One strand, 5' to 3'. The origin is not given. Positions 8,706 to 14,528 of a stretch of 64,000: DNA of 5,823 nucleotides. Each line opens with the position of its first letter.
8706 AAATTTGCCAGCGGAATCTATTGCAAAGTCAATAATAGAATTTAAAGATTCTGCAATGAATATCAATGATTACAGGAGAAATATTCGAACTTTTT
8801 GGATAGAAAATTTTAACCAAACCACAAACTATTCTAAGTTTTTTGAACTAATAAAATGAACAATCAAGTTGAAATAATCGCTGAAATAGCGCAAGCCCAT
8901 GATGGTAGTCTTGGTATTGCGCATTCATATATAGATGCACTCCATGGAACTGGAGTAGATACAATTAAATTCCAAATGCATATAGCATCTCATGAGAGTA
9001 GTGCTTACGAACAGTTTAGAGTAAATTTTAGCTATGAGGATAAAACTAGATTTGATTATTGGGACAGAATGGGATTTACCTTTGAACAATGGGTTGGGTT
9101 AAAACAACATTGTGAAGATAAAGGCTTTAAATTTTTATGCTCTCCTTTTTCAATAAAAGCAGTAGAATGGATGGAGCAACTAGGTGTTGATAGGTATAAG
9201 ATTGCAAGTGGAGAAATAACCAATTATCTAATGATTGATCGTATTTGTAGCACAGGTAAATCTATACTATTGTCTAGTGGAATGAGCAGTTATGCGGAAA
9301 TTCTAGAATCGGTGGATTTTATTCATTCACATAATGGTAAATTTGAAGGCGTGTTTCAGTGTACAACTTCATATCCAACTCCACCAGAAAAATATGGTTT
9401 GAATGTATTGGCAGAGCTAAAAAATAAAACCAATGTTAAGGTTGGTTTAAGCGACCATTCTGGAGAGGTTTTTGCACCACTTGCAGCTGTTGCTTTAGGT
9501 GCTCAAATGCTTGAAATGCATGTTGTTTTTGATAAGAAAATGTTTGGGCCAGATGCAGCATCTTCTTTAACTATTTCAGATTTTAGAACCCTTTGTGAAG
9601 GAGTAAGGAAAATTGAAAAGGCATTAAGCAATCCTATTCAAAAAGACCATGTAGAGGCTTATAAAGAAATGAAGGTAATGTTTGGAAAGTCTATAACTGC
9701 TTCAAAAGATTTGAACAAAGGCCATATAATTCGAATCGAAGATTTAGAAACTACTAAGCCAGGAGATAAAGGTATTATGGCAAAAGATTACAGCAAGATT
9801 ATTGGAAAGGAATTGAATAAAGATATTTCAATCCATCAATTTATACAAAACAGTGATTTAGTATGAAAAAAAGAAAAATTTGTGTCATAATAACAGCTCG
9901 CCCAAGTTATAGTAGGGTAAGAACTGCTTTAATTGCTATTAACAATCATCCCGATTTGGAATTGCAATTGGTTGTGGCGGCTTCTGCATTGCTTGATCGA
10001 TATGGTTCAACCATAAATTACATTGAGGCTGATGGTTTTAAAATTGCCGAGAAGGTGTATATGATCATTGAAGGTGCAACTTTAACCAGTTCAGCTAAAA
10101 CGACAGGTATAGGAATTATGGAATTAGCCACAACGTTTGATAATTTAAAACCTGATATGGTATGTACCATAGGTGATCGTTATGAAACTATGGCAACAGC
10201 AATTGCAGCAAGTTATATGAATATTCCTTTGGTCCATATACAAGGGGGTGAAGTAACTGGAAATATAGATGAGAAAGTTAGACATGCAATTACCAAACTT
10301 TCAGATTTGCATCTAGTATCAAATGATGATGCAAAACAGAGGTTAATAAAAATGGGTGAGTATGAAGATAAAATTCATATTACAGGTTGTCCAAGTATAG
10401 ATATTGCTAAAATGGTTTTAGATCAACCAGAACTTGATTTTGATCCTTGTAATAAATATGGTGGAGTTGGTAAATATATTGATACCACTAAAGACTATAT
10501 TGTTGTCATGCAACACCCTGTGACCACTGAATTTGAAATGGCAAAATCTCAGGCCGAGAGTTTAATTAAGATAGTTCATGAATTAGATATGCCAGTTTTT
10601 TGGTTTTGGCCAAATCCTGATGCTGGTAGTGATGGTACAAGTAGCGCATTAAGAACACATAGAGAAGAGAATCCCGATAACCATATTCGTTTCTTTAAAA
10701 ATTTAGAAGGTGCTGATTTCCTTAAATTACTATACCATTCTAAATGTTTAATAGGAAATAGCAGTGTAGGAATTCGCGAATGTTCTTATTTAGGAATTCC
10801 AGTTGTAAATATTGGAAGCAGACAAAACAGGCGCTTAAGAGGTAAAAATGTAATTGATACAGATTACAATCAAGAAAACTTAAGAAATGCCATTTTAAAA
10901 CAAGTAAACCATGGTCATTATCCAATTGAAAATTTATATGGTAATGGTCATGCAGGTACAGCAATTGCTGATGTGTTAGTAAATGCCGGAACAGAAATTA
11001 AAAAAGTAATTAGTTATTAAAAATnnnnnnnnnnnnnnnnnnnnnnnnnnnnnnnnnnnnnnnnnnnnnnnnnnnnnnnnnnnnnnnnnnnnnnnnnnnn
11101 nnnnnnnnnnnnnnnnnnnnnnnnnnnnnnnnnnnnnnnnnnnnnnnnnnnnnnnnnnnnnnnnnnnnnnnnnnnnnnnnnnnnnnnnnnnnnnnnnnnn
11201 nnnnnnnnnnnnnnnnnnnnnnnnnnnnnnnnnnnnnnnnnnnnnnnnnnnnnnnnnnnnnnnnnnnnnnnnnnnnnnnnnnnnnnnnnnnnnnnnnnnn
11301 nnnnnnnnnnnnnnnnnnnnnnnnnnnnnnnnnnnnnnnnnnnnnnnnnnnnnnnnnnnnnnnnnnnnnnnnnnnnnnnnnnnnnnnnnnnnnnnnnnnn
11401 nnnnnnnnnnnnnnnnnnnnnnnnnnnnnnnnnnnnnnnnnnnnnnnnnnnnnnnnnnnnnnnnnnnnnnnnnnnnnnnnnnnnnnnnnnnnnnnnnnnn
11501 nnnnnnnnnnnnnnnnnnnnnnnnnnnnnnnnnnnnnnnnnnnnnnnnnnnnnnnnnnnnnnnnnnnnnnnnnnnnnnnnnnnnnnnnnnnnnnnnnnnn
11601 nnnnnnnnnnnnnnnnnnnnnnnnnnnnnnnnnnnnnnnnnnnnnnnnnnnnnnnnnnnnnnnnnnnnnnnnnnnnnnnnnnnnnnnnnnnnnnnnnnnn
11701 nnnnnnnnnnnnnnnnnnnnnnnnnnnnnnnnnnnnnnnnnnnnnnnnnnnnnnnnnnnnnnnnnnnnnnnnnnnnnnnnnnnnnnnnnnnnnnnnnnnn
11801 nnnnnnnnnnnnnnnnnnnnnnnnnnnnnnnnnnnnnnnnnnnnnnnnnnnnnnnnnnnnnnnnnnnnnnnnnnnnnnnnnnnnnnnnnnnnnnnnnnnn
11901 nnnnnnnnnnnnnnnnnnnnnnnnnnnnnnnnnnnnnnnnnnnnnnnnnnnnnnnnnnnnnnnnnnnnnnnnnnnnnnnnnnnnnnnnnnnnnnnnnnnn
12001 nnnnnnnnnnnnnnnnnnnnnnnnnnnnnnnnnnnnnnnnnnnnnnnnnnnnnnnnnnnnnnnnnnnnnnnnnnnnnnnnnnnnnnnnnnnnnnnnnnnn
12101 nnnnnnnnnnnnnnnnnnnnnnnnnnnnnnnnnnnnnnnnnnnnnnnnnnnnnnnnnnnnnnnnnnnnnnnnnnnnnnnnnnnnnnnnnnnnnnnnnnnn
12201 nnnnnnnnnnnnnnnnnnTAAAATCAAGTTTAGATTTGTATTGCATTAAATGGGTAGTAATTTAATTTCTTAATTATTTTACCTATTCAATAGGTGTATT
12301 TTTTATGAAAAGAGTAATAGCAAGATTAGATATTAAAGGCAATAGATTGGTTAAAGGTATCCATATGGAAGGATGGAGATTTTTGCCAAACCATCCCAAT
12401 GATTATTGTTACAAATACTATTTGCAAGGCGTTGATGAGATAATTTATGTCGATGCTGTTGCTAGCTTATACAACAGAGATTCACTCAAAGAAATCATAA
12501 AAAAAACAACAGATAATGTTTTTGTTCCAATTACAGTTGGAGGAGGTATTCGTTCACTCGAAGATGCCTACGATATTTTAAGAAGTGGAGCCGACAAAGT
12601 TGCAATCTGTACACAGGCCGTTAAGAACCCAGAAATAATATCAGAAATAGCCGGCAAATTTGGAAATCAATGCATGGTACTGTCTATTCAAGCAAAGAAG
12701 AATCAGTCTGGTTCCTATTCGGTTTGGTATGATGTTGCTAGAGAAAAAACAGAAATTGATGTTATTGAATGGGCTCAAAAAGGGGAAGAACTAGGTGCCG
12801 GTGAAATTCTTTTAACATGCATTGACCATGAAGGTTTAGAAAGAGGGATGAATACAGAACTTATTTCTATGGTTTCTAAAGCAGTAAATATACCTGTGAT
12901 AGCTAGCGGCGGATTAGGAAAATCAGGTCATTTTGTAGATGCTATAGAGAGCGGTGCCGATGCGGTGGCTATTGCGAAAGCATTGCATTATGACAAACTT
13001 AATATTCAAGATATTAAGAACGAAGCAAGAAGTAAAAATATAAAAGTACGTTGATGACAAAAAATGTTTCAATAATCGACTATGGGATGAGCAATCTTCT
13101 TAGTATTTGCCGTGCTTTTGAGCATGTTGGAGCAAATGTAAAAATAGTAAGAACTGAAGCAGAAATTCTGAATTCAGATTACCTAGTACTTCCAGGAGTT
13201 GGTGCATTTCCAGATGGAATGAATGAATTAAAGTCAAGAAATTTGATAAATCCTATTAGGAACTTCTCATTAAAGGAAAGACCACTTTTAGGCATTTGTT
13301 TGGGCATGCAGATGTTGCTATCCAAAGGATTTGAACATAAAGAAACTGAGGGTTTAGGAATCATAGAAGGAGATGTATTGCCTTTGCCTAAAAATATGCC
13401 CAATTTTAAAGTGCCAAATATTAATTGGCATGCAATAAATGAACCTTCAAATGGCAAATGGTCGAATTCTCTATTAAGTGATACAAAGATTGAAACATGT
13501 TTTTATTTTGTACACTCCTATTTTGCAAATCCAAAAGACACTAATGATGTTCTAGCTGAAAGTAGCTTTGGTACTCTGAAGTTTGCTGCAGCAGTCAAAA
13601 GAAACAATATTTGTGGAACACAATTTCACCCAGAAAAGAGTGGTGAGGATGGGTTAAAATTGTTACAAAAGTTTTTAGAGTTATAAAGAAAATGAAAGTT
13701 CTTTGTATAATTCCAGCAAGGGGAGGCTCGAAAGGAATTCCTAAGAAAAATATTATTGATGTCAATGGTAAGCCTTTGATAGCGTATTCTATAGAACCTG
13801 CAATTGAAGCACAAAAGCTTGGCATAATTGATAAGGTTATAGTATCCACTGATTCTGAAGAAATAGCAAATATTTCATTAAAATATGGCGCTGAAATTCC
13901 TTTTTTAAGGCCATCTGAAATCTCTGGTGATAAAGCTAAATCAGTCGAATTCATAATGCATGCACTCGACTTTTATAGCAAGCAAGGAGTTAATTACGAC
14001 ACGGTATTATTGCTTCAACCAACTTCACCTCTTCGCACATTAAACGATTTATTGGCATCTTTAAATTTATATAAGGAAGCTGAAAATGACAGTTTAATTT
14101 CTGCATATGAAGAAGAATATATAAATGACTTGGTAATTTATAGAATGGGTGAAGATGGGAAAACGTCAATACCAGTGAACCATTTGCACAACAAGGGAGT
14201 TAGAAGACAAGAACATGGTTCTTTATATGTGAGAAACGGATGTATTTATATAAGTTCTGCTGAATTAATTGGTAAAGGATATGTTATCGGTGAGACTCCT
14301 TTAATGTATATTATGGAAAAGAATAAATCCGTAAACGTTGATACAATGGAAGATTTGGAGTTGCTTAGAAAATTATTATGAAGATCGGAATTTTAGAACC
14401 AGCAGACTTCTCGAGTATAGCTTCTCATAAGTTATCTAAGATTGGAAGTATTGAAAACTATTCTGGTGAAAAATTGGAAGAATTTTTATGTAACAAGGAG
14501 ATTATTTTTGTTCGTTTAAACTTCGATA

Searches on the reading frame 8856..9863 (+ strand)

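Call 75: search_protein_families(library=pfam, proteins=[window:8856-9863:+], max_evalue=0.00001)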
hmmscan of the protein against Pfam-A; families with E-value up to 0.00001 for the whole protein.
window:8856-9863:+ (336 aa): 2 families
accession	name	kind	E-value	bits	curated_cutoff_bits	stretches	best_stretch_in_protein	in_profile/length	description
PF03102.20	NeuB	-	2.3e-64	217.6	22.1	1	26-259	2-238/241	NeuB family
PF08666.17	SAF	-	1.8e-09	38.4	21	1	279-336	3-63/63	SAF domain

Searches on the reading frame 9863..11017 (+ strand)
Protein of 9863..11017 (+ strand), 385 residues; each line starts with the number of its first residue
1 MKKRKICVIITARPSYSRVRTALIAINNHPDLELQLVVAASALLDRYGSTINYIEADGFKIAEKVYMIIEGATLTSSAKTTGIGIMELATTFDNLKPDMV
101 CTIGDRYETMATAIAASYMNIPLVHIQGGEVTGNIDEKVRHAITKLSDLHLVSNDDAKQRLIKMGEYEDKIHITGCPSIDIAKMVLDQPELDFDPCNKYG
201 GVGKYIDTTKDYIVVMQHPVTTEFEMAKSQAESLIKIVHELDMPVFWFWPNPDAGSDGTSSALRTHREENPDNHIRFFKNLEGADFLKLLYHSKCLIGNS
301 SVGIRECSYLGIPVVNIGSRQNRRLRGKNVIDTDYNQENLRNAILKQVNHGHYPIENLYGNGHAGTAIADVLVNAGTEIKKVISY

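Call 75: search_protein_families(library=pfam, proteins=[window:9863-11017:+], max_evalue=0.00001)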
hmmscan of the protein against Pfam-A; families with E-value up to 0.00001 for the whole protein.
window:9863-11017:+ (385 aa): 1 family
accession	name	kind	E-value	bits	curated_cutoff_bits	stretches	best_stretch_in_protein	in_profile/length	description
PF02350.25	Epimerase_2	-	4.4e-71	240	30.6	1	25-372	2-346/347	UDP-N-acetylglucosamine 2-epimerase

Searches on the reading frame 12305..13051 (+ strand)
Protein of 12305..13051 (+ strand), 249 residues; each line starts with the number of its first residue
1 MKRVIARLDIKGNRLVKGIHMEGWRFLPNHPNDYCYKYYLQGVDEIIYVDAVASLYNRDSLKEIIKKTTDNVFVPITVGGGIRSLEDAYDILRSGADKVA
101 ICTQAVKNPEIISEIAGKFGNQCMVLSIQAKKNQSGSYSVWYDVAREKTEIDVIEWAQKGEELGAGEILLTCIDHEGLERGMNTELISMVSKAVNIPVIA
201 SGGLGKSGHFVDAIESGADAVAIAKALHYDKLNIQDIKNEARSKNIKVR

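Call 75: search_protein_families(library=pfam, proteins=[window:12305-13051:+], max_evalue=0.00001)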
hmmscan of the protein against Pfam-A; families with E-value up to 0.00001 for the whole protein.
window:12305-13051:+ (249 aa): 7 families
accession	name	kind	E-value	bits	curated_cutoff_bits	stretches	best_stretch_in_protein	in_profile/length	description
PF00977.27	His_biosynth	-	9.4e-61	205.6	23.6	1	3-232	1-227/228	Histidine biosynthesis protein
PF03060.21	NMO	-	4.2e-10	40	28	1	182-227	180-225/331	Nitronate monooxygenase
PF01180.27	DHO_dh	-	5e-10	39.5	27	0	69-116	234-284/291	Dihydroorotate dehydrogenase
PF05690.20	ThiG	-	3.3e-09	36.9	23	0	176-228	155-208/247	Thiazole biosynthesis protein ThiG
PF01207.24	Dus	-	1.7e-08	34.4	20.4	0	64-116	175-227/311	Dihydrouridine synthase (Dus)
PF02581.23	TMP-TENI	-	2e-07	31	27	0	164-226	120-179/180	Thiamine monophosphate synthase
PF04309.18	G3P_antiterm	-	3.1e-06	27.2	27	0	183-224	127-168/173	Glycerol-3-phosphate responsive antiterminator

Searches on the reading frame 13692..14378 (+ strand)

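Call 75: search_protein_families(library=pfam, proteins=[window:13692-14378:+], max_evalue=0.00001)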
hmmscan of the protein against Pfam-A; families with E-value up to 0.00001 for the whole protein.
window:13692-14378:+ (229 aa): 1 family
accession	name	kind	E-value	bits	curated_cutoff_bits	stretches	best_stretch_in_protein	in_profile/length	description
PF02348.25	CTP_transf_3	-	3.1e-24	86.4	22.6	1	5-228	2-205/217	Cytidylyltransferase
